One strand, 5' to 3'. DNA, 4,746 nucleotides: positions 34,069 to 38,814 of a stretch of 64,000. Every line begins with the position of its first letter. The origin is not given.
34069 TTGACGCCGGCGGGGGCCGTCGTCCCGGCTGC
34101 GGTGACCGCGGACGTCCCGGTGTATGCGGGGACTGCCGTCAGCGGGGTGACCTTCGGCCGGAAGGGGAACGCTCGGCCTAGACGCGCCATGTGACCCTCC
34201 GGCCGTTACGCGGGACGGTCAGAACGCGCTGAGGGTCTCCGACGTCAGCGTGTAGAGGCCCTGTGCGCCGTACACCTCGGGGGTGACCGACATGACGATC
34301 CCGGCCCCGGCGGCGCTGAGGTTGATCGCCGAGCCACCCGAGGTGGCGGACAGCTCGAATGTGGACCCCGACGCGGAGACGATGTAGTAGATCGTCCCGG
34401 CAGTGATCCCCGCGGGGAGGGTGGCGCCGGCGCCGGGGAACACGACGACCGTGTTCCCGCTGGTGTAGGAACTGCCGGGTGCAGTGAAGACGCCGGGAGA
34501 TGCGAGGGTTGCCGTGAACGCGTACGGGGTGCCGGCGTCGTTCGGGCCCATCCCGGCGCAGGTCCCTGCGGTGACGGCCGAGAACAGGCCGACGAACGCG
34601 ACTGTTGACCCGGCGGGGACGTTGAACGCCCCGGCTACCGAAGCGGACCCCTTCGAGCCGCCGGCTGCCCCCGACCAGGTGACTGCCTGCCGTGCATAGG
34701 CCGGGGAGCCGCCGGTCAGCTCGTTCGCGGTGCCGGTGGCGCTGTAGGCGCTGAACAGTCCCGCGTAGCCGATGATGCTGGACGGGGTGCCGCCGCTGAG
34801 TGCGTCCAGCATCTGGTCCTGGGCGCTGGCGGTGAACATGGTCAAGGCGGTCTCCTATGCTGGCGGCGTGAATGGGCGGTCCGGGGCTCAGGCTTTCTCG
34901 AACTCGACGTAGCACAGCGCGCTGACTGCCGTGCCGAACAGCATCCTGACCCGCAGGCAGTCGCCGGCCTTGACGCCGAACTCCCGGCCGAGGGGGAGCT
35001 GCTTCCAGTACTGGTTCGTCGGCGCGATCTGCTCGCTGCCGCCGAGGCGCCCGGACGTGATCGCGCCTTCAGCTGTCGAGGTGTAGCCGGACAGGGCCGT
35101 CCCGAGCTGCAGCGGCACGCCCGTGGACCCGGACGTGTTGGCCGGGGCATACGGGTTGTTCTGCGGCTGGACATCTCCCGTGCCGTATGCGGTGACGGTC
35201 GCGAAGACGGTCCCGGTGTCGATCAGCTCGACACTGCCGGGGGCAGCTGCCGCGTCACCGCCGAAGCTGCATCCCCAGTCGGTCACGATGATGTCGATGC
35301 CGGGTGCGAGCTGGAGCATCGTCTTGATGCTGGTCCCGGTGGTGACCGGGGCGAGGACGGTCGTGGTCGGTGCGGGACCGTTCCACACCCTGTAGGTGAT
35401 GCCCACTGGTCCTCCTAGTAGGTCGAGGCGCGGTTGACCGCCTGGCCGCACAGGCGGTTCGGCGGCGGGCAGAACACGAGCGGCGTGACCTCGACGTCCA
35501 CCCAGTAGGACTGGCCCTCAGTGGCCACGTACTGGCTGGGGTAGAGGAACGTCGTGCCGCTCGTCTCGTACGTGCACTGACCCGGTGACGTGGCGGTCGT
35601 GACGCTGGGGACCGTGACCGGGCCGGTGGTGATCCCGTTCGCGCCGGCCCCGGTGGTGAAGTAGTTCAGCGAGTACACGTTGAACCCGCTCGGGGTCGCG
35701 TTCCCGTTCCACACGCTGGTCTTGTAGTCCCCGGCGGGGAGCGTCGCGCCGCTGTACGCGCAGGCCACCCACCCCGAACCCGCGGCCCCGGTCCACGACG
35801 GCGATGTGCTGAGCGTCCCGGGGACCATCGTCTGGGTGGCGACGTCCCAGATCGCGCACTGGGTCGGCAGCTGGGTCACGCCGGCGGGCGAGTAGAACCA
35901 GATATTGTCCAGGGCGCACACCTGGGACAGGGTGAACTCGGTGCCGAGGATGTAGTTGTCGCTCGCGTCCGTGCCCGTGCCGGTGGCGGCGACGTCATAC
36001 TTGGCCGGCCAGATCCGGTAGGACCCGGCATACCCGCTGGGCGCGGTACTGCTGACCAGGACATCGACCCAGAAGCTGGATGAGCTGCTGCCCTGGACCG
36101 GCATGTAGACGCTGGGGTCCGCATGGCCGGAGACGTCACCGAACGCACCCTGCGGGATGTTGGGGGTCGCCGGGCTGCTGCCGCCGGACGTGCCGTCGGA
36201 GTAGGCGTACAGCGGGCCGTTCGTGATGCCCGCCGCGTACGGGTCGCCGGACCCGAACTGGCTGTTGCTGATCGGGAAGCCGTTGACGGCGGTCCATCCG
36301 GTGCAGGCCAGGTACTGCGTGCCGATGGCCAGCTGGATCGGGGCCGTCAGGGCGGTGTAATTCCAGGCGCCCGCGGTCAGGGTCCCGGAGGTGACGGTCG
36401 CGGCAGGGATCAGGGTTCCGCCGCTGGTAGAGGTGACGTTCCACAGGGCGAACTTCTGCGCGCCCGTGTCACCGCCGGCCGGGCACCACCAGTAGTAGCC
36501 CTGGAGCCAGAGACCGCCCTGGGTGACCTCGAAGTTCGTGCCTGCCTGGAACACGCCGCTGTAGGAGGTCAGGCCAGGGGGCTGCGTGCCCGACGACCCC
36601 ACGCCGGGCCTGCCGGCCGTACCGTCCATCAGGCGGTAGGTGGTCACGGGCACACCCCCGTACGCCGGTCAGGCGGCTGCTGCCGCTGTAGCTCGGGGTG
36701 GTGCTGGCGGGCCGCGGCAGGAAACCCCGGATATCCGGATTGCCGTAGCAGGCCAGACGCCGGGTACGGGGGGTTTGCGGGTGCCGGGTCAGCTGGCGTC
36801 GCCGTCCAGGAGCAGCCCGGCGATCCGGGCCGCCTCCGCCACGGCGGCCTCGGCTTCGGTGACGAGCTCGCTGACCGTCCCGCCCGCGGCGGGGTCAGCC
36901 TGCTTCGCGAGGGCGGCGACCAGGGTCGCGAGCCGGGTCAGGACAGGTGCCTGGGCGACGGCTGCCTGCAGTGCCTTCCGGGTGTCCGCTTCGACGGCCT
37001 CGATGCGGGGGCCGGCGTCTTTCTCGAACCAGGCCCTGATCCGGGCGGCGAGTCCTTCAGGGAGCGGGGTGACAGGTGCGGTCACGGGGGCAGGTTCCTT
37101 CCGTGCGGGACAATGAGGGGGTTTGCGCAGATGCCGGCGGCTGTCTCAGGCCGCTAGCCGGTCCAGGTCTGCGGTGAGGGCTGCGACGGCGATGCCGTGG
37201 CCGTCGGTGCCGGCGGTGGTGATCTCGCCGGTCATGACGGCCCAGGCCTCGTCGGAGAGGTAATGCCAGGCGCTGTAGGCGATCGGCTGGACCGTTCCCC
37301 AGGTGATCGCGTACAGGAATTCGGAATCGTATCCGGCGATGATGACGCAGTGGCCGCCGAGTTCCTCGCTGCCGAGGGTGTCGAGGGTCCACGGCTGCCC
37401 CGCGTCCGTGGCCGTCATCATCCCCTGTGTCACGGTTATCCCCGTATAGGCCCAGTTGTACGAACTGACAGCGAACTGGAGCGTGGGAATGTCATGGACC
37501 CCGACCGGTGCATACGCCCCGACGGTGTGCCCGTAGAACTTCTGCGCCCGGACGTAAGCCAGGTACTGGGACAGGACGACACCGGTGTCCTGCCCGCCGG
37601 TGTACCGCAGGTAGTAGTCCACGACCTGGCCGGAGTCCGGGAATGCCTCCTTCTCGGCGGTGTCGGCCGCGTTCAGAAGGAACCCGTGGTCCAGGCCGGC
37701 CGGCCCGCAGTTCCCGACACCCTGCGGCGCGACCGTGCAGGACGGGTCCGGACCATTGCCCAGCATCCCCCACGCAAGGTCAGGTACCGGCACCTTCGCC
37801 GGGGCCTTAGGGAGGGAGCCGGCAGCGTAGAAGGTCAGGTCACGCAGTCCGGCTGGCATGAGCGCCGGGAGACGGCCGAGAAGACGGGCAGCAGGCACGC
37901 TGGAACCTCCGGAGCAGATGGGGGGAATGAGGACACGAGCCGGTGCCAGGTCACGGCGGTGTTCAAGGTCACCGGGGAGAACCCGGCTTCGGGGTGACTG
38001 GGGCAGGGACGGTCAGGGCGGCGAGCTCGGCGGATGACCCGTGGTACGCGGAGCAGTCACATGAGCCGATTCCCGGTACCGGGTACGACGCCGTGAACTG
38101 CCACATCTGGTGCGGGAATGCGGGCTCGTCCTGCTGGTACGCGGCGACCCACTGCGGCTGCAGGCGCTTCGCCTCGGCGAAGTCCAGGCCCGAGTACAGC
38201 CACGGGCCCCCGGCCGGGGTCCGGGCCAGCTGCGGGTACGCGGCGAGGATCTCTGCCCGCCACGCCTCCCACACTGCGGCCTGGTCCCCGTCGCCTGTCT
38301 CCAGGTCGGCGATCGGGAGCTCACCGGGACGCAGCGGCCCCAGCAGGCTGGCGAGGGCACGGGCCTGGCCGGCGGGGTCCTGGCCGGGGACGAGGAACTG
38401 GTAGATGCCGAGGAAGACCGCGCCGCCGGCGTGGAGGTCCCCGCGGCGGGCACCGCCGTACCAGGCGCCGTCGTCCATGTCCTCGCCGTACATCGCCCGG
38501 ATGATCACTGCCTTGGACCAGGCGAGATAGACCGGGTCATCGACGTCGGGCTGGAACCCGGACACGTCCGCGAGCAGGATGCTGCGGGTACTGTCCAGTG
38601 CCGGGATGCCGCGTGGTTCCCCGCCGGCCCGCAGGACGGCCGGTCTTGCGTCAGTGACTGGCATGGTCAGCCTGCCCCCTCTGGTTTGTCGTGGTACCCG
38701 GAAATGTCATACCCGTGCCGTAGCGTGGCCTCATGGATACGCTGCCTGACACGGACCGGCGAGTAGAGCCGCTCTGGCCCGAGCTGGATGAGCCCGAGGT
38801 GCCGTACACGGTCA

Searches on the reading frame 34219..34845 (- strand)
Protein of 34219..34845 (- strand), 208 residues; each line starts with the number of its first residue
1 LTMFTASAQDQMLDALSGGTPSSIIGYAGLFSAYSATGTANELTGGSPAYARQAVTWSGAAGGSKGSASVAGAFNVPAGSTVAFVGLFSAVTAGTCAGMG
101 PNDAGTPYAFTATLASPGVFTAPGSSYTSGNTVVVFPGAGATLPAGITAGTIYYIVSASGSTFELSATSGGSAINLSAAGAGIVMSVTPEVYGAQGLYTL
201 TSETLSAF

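Call 79: search_protein_families(library=phrogs, proteins=[window:34219-34845:-], max_evalue=0.001)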
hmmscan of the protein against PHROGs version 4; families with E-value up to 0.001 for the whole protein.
window:34219-34845:- (208 aa): 1 family
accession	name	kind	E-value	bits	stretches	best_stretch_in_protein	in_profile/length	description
phrog_240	-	head and packaging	1.4e-10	42.3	1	1-101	60-164/200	head protein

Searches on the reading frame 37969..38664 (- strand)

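Call 10: search_protein_families(library=pfam, proteins=[window:37969-38664:-], max_evalue=0.001)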
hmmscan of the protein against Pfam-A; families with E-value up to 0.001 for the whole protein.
window:37969-38664:- (231 aa): 1 family
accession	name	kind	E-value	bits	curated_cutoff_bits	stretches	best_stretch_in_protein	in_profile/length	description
PF01183.26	Glyco_hydro_25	-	5.7e-06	27.2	27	1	52-199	22-180/180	Glycosyl hydrolases family 25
